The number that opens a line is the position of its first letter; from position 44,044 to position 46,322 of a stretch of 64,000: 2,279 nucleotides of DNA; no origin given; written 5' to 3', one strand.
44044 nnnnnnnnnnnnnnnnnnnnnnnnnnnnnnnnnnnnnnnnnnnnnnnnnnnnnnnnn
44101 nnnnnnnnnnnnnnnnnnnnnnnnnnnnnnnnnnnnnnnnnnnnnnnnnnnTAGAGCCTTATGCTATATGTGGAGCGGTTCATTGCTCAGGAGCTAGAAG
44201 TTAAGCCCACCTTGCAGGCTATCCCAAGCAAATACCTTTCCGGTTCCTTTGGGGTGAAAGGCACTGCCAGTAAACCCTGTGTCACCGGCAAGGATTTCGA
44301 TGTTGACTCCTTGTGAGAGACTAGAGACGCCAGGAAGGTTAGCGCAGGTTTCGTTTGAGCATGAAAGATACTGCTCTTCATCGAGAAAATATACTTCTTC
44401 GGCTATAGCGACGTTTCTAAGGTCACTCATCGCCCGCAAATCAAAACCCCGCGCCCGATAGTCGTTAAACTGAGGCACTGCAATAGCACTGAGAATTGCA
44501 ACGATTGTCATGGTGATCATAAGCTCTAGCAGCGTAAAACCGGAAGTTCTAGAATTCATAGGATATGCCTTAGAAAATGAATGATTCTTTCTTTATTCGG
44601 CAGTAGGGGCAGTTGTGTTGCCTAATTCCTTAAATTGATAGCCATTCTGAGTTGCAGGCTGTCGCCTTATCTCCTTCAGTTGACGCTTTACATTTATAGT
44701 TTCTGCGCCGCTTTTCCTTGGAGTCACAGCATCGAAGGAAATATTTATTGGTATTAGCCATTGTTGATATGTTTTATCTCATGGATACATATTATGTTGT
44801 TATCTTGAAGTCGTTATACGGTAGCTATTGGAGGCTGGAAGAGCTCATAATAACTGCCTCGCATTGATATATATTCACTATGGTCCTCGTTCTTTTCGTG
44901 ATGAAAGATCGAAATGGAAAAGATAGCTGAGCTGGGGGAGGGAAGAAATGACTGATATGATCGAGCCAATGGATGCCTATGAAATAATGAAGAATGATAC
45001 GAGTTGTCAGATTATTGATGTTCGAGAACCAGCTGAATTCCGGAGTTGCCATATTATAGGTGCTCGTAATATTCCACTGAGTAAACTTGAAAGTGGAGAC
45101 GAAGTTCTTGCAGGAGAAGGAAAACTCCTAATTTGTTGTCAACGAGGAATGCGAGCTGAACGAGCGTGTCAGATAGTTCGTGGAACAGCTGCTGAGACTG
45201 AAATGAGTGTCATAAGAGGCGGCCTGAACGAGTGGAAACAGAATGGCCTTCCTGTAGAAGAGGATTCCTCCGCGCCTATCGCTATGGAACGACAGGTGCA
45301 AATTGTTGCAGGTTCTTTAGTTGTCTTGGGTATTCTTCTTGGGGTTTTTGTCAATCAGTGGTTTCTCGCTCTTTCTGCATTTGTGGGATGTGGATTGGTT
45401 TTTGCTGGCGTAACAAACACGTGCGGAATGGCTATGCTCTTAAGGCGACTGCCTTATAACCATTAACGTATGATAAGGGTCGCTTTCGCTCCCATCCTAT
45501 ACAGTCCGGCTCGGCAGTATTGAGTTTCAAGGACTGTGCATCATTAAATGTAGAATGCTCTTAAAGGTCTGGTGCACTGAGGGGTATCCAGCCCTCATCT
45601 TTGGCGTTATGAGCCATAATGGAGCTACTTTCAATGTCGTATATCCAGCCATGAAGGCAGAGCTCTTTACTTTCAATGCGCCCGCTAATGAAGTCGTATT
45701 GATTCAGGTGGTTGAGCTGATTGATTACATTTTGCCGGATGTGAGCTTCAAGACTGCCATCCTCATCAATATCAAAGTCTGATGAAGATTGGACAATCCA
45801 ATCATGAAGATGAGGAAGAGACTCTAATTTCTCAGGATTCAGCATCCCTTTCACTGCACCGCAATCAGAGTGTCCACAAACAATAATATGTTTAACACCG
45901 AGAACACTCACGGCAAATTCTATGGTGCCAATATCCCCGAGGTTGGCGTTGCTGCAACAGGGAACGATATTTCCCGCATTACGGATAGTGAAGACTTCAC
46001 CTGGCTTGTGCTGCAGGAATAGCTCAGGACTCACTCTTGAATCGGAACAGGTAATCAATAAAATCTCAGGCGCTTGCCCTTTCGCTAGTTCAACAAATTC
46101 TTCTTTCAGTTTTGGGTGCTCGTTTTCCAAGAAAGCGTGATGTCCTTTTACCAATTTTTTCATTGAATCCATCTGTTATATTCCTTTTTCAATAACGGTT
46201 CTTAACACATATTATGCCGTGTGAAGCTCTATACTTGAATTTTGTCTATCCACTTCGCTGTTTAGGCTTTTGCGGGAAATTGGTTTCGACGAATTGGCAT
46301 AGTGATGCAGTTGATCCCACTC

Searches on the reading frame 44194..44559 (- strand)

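Call 41: search_protein_families(library=pfam, proteins=[window:44194-44559:-], max_evalue=0.001)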
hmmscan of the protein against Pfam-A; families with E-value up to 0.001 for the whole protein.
window:44194-44559:- (121 aa): 1 family
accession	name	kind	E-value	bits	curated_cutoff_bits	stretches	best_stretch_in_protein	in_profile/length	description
PF07963.17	N_methyl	-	7.3e-09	35.3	21.2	1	3-27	2-26/27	Prokaryotic N-terminal methylation motif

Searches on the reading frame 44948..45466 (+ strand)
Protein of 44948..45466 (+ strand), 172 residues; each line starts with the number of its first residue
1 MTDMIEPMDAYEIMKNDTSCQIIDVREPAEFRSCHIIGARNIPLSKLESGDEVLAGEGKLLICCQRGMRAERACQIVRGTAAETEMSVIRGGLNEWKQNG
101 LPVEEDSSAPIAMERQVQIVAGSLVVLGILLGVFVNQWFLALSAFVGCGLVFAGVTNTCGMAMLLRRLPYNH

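Call 41: search_protein_families(library=pfam, proteins=[window:44948-45466:+], max_evalue=0.001)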
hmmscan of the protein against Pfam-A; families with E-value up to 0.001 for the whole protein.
window:44948-45466:+ (172 aa): 2 families
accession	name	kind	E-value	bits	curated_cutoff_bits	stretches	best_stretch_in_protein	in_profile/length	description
PF00581.25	Rhodanese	-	3.5e-14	53.5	22.2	1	14-98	8-101/102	Rhodanese-like domain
PF11127.14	YgaP-like_TM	-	1.5e-07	31.8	25.3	1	113-166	8-59/66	Inner membrane protein YgaP-like, transmembrane domain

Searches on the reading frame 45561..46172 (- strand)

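Call 42: search_protein_families(library=pfam, proteins=[window:45561-46172:-], max_evalue=0.001)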
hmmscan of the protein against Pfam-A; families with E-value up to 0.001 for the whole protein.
window:45561-46172:- (203 aa): 1 family
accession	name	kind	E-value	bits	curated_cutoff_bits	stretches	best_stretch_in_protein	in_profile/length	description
PF00484.24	Pro_CA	-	2.2e-41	142.2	25.7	1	38-184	2-155/156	Carbonic anhydrase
